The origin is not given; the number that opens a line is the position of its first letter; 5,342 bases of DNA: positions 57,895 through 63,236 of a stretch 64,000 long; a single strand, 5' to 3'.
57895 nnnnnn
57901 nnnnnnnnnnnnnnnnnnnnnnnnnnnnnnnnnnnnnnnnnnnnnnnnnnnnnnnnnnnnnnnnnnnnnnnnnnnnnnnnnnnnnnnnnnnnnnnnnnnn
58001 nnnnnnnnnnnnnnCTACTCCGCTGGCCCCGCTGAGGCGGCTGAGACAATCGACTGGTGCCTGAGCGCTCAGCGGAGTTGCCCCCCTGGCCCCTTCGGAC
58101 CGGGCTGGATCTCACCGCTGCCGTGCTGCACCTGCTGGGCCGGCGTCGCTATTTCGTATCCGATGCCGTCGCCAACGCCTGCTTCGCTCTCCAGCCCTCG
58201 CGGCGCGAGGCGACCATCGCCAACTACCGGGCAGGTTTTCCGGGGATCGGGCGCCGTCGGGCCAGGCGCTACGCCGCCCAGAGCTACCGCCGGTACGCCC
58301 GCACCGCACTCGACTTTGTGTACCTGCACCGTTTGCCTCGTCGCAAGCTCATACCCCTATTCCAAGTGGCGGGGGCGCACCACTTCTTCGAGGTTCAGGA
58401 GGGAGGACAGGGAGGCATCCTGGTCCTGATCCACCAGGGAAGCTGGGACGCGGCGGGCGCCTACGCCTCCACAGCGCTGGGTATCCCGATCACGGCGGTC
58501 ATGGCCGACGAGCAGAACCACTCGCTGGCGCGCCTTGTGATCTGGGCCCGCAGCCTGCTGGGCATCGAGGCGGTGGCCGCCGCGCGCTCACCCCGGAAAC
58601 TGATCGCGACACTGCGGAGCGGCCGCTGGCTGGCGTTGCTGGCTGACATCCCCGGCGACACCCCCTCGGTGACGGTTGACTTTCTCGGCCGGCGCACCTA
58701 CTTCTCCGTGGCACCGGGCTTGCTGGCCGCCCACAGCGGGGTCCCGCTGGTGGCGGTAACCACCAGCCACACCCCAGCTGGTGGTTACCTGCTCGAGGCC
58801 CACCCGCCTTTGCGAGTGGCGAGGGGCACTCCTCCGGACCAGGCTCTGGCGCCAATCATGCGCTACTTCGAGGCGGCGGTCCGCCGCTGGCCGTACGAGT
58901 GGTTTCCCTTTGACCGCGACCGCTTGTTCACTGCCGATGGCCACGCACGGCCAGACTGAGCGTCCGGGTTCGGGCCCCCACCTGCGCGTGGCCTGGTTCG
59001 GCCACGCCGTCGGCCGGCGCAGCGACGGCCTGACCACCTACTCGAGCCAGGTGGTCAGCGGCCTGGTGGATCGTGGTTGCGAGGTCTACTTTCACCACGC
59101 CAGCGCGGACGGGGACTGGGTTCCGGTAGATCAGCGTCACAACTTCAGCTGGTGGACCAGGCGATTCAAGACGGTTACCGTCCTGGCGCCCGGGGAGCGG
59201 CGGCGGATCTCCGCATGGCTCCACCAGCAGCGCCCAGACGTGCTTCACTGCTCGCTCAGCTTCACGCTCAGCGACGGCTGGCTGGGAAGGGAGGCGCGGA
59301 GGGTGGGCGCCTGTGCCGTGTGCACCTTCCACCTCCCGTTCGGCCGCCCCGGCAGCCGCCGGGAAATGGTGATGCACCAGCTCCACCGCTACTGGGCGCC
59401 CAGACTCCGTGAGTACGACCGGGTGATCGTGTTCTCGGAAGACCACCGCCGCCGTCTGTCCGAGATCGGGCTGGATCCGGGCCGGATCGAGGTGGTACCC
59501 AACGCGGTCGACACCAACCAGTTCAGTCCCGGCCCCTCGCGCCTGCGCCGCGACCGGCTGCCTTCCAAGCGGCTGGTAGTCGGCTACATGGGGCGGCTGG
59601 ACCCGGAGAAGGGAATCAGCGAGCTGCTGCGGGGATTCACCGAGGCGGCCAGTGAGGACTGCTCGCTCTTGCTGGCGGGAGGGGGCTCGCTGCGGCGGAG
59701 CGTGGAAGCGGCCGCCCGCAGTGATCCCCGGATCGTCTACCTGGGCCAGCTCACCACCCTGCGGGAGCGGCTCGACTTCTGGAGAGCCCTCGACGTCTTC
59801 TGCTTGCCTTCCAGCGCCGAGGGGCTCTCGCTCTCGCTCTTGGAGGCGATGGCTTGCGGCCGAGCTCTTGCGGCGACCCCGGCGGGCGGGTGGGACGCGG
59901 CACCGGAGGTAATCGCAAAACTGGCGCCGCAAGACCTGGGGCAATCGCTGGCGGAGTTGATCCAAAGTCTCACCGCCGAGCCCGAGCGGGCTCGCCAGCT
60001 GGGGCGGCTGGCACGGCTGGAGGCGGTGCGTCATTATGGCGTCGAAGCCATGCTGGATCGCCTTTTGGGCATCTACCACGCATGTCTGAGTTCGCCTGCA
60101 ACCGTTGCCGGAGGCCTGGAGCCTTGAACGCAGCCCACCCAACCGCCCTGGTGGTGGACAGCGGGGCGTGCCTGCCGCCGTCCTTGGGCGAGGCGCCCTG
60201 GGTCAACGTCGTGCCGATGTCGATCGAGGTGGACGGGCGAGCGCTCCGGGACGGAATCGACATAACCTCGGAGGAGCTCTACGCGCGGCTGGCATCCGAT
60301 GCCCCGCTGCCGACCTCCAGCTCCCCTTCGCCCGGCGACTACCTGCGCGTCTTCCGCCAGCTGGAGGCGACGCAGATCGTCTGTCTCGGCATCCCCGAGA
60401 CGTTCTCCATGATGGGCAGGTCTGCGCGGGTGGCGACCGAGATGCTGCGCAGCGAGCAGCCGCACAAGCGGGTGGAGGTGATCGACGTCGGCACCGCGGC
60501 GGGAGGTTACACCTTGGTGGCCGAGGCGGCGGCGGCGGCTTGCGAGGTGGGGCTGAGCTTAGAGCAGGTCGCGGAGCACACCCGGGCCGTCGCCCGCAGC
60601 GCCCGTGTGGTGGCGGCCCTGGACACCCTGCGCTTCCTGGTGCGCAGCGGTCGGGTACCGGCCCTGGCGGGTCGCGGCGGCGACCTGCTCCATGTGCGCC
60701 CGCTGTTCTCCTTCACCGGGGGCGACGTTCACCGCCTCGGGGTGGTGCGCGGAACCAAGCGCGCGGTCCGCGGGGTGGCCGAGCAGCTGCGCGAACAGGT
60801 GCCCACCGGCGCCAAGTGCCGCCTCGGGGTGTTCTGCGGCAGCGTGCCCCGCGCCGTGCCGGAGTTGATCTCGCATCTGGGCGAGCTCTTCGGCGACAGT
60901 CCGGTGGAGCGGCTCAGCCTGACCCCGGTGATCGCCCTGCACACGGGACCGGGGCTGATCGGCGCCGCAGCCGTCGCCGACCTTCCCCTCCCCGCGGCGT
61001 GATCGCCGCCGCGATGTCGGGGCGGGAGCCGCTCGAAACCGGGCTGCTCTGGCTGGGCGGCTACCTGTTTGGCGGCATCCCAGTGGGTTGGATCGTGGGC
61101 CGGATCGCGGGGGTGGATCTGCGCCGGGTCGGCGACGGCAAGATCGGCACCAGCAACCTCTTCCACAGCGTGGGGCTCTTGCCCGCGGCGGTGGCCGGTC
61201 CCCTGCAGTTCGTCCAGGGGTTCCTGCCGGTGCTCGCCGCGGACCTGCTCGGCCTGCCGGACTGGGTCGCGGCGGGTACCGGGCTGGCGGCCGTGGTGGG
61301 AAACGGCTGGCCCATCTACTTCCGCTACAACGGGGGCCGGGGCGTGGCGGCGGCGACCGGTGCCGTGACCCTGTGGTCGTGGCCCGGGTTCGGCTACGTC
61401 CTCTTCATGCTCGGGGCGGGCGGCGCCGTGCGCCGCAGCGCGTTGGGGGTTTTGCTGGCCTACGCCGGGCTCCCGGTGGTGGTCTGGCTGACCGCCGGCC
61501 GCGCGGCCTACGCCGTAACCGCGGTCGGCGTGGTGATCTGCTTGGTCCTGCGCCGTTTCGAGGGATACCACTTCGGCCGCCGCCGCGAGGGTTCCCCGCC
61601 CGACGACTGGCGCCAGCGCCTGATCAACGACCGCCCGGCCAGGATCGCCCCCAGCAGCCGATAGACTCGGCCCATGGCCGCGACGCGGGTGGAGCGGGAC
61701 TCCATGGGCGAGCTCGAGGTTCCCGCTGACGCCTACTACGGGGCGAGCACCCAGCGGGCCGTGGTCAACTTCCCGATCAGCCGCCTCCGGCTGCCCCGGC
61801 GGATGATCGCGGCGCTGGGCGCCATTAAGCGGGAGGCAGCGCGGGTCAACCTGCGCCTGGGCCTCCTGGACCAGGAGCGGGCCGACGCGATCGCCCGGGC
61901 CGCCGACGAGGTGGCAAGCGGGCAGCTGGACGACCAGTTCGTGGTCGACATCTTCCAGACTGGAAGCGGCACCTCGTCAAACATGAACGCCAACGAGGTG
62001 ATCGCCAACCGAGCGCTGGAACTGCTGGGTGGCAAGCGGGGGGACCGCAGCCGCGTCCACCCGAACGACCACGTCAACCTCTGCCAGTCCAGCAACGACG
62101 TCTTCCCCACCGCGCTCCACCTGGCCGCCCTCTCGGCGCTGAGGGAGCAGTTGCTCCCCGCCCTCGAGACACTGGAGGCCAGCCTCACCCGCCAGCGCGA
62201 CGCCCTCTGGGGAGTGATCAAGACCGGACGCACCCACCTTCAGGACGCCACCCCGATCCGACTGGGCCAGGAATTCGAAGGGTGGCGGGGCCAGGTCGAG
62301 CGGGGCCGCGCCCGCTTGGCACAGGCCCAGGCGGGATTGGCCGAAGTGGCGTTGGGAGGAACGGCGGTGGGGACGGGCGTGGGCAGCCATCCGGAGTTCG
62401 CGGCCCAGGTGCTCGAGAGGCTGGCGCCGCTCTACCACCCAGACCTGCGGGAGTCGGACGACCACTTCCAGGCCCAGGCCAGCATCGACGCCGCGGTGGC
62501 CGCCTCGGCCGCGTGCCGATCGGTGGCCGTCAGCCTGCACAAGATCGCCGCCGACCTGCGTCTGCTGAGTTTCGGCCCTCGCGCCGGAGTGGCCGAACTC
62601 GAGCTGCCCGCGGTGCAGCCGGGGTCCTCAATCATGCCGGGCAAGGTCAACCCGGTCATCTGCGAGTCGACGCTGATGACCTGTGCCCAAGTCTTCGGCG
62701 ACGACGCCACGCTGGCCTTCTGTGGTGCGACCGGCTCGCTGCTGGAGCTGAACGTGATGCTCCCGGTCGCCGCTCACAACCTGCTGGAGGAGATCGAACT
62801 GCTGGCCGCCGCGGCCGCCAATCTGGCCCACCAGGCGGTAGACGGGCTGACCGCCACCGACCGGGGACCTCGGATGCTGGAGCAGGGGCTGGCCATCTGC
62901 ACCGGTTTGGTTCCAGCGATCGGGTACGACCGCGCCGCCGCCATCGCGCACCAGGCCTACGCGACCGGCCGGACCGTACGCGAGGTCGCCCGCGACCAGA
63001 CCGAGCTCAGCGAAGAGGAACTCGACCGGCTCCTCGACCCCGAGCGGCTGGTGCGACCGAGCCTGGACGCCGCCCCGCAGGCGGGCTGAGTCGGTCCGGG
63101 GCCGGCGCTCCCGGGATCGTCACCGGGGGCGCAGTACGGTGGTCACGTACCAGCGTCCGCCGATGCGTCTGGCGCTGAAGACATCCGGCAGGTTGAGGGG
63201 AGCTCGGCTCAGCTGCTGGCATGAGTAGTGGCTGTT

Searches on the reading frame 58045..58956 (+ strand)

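Call 61: search_protein_families(library=pfam, proteins=[window:58045-58956:+], max_evalue=0.001)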
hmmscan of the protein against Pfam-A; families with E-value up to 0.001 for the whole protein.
window:58045-58956:+ (304 aa): 1 family
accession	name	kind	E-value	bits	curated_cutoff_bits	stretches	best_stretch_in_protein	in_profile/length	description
PF03279.18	Lip_A_acyltrans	-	6.5e-30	104.8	22.3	1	35-289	34-289/295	Bacterial lipid A biosynthesis acyltransferase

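Call 62: search_protein_families(library=ncbifam, proteins=[window:58045-58956:+], max_evalue=0.001)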
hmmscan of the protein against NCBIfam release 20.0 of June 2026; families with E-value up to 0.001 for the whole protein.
window:58045-58956:+ (304 aa): 11 families
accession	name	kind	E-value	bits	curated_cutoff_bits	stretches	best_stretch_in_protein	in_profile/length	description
NF005919.0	PRK07920.1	equivalog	3.4e-25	88.7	209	1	69-290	64-290/311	phosphatidylinositol mannoside acyltransferase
NF006270.0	PRK08419.1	equivalog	5.4e-16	58.7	248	1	37-291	27-286/298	lipid A biosynthesis lauroyl acyltransferase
NF006487.0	PRK08905.1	equivalog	1.8e-14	53.5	281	1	45-286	28-266/290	lysophospholipid acyltransferase family protein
NF005120.0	PRK06553.1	equivalog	5e-12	45.8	273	1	52-282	58-291/308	lipid A biosynthesis lauroyl acyltransferase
NF005399.0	PRK06946.1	subfamily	2.1e-11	43.6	343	1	23-287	9-277/294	lipid A biosynthesis lauroyl acyltransferase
NF004191.0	PRK05646.1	equivalog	8.5e-11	41.6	491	1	15-287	16-289/310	lipid A biosynthesis lauroyl acyltransferase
TIGR02207.1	lipid_A_htrB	subfamily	2.7e-08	33.5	297.8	1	16-287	14-285/303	LpxL/LpxP family Kdo(2)-lipid IV(A) lauroyl/palmitoleoyl acyltransferase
TIGR02208.1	lipid_A_msbB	equivalog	4.3e-06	26.2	336.05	1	41-217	41-217/305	lauroyl-Kdo(2)-lipid IV(A) myristoyltransferase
NF006432.0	PRK08706.1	equivalog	1.4e-05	24.5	384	1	38-289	22-274/289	lipid A biosynthesis lauroyl acyltransferase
NF006507.0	PRK08943.1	subfamily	0.00022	20.4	337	1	35-219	45-229/322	lipid A biosynthesis (KDO)2-(lauroyl)-lipid IVA acyltransferase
NF004569.0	PRK05906.1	equivalog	0.00047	19.1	439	1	112-251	130-266/454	lipid A biosynthesis lauroyl acyltransferase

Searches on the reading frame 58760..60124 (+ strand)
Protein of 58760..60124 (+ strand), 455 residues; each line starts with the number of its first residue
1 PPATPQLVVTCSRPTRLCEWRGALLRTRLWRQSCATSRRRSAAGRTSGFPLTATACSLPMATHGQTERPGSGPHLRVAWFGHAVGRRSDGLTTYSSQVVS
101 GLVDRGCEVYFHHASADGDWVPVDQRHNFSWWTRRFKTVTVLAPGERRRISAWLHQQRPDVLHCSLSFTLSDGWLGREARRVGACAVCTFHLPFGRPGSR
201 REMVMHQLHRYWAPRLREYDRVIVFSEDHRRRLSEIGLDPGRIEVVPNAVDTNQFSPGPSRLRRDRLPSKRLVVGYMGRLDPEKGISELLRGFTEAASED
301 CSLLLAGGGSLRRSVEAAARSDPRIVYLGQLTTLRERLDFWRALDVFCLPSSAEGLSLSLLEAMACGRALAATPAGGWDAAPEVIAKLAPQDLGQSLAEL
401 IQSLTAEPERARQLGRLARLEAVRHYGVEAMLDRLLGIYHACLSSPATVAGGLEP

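Call 61: search_protein_families(library=pfam, proteins=[window:58760-60124:+], max_evalue=0.001)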
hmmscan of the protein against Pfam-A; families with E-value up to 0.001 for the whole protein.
window:58760-60124:+ (455 aa): 5 families
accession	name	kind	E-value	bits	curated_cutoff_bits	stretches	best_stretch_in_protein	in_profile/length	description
PF13439.12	Glyco_transf_4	-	2.8e-21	76.7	28.5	1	89-253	2-169/170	Glycosyltransferase Family 4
PF13692.12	Glyco_trans_1_4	-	4.5e-20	72.8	27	1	273-404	3-139/142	Glycosyl transferases group 1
PF13579.12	Glyco_trans_4_4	-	3e-16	60.6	29.7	1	90-248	2-157/158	Glycosyl transferase 4-like domain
PF00534.26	Glycos_transf_1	-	4.4e-16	59.3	26.4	1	266-419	10-170/172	Glycosyl transferases group 1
PF13524.12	Glyco_trans_1_2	-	8.5e-05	23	25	1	353-436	60-143/144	Glycosyl transferase-like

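Call 62: search_protein_families(library=ncbifam, proteins=[window:58760-60124:+], max_evalue=0.001)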
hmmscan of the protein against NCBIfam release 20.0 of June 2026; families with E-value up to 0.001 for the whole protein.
window:58760-60124:+ (455 aa): 21 families
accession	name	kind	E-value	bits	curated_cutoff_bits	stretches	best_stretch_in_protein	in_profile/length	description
TIGR03088.1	stp2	hypoth_equivalog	1.8e-23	83.2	409.05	1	209-442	130-373/374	TIGR03088 family PEP-CTERM/XrtA system glycosyltransferase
NF053787.1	GlcN_PG_synth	equivalog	4.8e-17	61.8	480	1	146-442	70-359/361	N-acetylglucosaminyl phosphatidylglycerol synthase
TIGR02149.1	glgA_Coryne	subfamily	3e-16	59.6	302.4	1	160-441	85-389/391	glycogen synthase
NF041876.1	EPS_EpsE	equivalog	3.7e-15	56.1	400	1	240-429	185-383/389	exopolysaccharide biosynthesis GT4 family glycosyltransferase EpsE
TIGR03999.1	thiol_BshA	equivalog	7.3e-15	54.8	273.7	1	218-442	144-373/375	N-acetyl-alpha-D-glucosaminyl L-malate synthase BshA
TIGR04063.1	stp3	hypoth_equivalog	1.1e-14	54.1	442.05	1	215-419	154-372/397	TIGR04063 family PEP-CTERM/XrtA system glycosyltransferase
NF047684.1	TeichurnBiosyTuaC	equivalog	1.8e-13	50.2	550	1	247-380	191-326/391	teichuronic acid biosynthesis protein TuaC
TIGR03449.1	mycothiol_MshA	equivalog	6.4e-13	48.4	462.5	1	219-442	165-403/406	D-inositol-3-phosphate glycosyltransferase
TIGR04157.1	glyco_rSAM_CFB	subfamily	6.3e-12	45.2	400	1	216-435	167-402/406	TIGR04157 family glycosyltransferase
NF038229.1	Glyco4_Geo_Pelo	equivalog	3.7e-11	42.6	400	1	210-442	101-336/338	GPMC system family 4 glycosyltransferase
NF038298.1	EPS_HpsO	equivalog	1e-10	41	575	1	216-441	144-386/388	hormogonium polysaccharide biosynthesis glycosyltransferase HpsO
NF007640.0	PRK10307.1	subfamily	4.7e-10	38.9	276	1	214-435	167-400/411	WcaI family glycosyltransferase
TIGR04047.1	MSMEG_0565_glyc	hypoth_equivalog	8.5e-09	35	259.85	1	215-373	135-306/373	MSMEG_0565 family glycosyltransferase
NF012028.0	PRK15484.1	subfamily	3.3e-08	33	618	1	202-377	123-311/380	lipopolysaccharide N-acetylglucosaminyltransferase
NF038295.1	EPS_HpsP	equivalog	1.4e-07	30.9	550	1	245-441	180-386/388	hormogonium polysaccharide biosynthesis glycosyltransferase HpsP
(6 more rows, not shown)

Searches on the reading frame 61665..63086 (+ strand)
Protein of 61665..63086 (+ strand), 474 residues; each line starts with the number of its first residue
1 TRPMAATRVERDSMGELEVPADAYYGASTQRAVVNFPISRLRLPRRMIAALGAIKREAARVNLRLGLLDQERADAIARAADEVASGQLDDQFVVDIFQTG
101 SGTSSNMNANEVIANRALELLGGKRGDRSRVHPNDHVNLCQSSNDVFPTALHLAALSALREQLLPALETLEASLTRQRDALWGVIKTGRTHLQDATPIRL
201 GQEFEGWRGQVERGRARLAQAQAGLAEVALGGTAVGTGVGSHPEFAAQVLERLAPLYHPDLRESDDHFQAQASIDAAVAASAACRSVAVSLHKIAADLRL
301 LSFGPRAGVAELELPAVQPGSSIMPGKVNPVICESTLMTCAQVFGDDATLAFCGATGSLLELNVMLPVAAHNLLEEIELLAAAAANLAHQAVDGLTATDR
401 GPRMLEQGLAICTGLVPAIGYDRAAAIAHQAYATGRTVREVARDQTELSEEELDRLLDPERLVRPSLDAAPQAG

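Call 61: search_protein_families(library=pfam, proteins=[window:61665-63086:+], max_evalue=0.001)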
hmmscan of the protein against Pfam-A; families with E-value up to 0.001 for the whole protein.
window:61665-63086:+ (474 aa): 2 families
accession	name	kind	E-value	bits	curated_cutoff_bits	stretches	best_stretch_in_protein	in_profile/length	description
PF00206.25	Lyase_1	-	7e-95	318.5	27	1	15-345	1-312/312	Lyase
PF10415.14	FumaraseC_C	-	2.4e-21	76.4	32.5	1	411-463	1-53/54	Fumarase C C-terminus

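Call 66: find_homologous_proteins(query=window:61665-63086:+, max_evalue=1e-100)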
Query window:61665-63086:+ (474 aa): 7997 proteins with E <= 1e-100 among 8000 candidates; the best 120 are listed.
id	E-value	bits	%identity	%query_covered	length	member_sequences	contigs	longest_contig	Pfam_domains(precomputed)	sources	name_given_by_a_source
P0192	2.8e-293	991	100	97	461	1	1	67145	PF10415.15,PF00206.26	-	-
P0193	5.0e-229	779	78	99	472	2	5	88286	PF10415.15,PF00206.26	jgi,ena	jgi:fumarate hydratase class II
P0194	3.4e-228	776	77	97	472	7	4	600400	PF10415.15,PF00206.26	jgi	jgi:fumarate hydratase class II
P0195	9.1e-228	775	78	98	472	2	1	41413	PF10415.15,PF00206.26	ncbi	ncbi:MAG: class II fumarate hydratase [Candidatus Dormiibacterota bacterium]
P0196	1.3e-227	774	77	99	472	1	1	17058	PF10415.15,PF00206.26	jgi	jgi:fumarate hydratase class II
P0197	1.6e-226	771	77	98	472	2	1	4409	PF10415.15,PF00206.26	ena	-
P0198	1.6e-226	771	78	97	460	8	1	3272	PF10415.15,PF00206.26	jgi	jgi:fumarate hydratase class II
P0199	6.1e-226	769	77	99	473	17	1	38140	PF10415.15,PF00206.26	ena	-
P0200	9.8e-226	768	77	97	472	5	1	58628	PF10415.15,PF00206.26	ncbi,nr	ncbi:MAG TPA: class II fumarate hydratase [Candidatus Acidoferrales bacterium]|nr:class II fumarate 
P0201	1.7e-225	767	77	97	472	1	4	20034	PF10415.15,PF00206.26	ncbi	ncbi:MAG: class II fumarate hydratase [Candidatus Dormiibacterota bacterium]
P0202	2.0e-225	767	77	99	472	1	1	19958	PF10415.15,PF00206.26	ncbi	ncbi:MAG TPA: class II fumarate hydratase [Candidatus Dormibacteraeota bacterium]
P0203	2.0e-225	767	77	97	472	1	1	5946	PF10415.15,PF00206.26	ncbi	ncbi:MAG: class II fumarate hydratase [Candidatus Dormiibacterota bacterium]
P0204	5.4e-225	766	77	97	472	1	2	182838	PF10415.15,PF00206.26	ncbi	ncbi:MAG: class II fumarate hydratase [Candidatus Dormibacteria bacterium]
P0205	1.0e-223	761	76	98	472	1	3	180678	PF10415.15,PF00206.26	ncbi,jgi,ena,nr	ncbi:MAG TPA: class II fumarate hydratase [Candidatus Dormibacteraeota bacterium]|nr:class II fumara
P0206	1.2e-223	761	77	98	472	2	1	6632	PF10415.15,PF00206.26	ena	-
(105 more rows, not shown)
